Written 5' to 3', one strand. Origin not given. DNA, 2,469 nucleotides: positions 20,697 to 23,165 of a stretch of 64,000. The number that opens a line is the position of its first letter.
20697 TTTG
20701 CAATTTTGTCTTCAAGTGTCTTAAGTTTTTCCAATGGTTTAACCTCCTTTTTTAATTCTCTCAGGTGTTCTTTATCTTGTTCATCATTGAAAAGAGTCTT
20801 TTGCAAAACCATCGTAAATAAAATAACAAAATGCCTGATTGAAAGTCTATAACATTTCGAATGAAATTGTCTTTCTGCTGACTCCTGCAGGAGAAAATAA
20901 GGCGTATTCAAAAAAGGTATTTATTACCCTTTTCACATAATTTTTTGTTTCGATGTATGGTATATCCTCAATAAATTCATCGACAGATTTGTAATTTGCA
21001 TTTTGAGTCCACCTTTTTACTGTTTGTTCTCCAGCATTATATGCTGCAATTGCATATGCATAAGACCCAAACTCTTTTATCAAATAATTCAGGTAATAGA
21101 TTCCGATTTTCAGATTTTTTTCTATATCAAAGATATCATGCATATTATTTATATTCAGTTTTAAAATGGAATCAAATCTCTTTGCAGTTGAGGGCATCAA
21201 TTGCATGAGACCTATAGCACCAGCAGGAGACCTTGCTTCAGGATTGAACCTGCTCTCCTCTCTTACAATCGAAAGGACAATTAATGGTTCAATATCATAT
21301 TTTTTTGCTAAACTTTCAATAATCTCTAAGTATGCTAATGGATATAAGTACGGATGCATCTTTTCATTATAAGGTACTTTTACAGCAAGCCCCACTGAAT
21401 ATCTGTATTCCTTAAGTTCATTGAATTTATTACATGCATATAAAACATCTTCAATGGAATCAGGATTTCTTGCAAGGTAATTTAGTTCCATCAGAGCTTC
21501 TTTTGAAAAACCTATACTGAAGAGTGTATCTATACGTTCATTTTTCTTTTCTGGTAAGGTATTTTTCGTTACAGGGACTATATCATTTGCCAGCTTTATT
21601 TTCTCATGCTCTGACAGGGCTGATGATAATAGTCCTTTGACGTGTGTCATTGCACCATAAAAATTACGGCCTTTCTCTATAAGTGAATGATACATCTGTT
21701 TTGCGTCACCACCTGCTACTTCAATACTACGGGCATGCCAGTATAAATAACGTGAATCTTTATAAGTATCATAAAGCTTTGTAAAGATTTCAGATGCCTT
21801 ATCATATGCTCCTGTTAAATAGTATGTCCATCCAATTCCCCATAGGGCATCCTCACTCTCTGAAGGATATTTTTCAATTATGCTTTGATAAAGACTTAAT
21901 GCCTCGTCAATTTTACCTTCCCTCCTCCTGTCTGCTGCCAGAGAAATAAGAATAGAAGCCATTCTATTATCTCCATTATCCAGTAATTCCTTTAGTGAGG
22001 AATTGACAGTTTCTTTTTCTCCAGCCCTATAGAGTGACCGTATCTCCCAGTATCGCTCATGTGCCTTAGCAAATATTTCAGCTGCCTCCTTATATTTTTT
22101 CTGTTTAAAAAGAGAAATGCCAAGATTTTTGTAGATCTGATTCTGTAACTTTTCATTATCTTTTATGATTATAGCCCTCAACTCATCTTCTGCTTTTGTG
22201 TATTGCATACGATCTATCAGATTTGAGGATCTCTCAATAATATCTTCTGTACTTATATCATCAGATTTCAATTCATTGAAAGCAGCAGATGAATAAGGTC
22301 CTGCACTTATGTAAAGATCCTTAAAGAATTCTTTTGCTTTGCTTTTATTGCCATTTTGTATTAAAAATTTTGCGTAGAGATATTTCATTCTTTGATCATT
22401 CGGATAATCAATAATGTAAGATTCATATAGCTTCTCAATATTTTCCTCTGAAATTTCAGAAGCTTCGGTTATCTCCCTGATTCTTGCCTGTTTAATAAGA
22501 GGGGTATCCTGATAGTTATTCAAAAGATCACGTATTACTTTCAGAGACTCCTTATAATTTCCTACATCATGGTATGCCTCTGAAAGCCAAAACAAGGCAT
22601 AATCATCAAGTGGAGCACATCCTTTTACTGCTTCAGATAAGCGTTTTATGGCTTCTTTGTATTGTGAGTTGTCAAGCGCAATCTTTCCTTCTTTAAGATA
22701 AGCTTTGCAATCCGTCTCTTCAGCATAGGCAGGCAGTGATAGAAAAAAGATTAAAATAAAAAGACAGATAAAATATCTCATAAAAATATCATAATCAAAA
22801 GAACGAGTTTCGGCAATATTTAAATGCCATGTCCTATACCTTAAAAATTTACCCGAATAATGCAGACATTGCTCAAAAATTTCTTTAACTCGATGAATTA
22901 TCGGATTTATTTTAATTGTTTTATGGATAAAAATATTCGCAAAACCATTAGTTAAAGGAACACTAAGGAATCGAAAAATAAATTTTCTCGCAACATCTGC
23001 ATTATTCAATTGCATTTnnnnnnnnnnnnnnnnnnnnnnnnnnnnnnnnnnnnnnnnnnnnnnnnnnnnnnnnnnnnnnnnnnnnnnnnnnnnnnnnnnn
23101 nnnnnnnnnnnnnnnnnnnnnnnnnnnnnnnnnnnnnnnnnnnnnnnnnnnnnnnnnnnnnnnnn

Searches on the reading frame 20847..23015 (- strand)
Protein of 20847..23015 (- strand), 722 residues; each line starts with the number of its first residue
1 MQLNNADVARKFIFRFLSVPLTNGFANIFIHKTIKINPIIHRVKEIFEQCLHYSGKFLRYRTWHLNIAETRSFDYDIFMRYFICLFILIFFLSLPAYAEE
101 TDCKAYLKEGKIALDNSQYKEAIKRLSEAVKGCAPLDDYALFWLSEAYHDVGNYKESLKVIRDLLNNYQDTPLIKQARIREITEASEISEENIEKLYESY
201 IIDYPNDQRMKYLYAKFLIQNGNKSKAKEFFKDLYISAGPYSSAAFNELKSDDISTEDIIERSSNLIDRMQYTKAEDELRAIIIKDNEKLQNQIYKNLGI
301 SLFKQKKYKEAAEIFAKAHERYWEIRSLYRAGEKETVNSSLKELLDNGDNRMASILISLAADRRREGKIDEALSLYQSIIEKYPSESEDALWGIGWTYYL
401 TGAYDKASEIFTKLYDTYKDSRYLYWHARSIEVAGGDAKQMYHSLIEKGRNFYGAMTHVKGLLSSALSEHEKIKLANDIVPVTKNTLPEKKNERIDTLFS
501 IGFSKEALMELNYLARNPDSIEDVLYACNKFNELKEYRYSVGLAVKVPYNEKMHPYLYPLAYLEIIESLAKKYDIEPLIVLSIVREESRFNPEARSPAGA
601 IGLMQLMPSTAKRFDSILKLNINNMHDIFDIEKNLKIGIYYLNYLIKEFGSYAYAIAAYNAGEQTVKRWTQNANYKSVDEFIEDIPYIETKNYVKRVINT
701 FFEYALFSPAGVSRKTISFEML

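Call 57: search_protein_families(library=pfam, proteins=[window:20847-23015:-], max_evalue=0.001)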
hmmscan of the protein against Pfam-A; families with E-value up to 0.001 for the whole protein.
window:20847-23015:- (722 aa): 12 families
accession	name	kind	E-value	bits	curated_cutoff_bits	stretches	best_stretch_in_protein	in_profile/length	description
PF01464.25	SLT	-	9.8e-32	109.4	21.3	1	566-679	3-114/117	Transglycosylase SLT domain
PF14559.12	TPR_19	-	9.4e-22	77.6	25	2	365-423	3-61/68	Tetratricopeptide repeat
PF13432.12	TPR_16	-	1.6e-21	76.8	32.7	2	107-166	1-59/65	Tetratricopeptide repeat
PF13424.12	TPR_12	-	7.4e-15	55.3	30.1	1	352-419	2-76/77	Tetratricopeptide repeat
PF13428.12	TPR_14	-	1.3e-14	53.7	23.5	0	356-388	4-36/44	Tetratricopeptide repeat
PF13174.12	TPR_6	-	1.3e-13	51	26.3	0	389-421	1-33/33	Tetratricopeptide repeat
PF07719.23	TPR_2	-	7.8e-12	44.8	27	0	294-321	3-30/34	Tetratricopeptide repeat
PF12895.13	ANAPC3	-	4.7e-10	40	27.2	0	368-425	4-62/82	Anaphase-promoting complex, cyclosome, subunit 3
PF00515.34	TPR_1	-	2e-06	27.8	27.8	1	294-320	3-29/34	Tetratricopeptide repeat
PF13374.12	TPR_10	-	3.5e-06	27.3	27.5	0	295-322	5-32/42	Tetratricopeptide repeat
PF24575.1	TPR_Slam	-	3.9e-05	24.5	35.2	0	156-231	26-104/104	Surface lipoprotein assembly modifier, N-terminal TPR repeats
PF13176.12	TPR_7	-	0.00011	22.5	27.9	0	394-420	5-31/36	Tetratricopeptide repeat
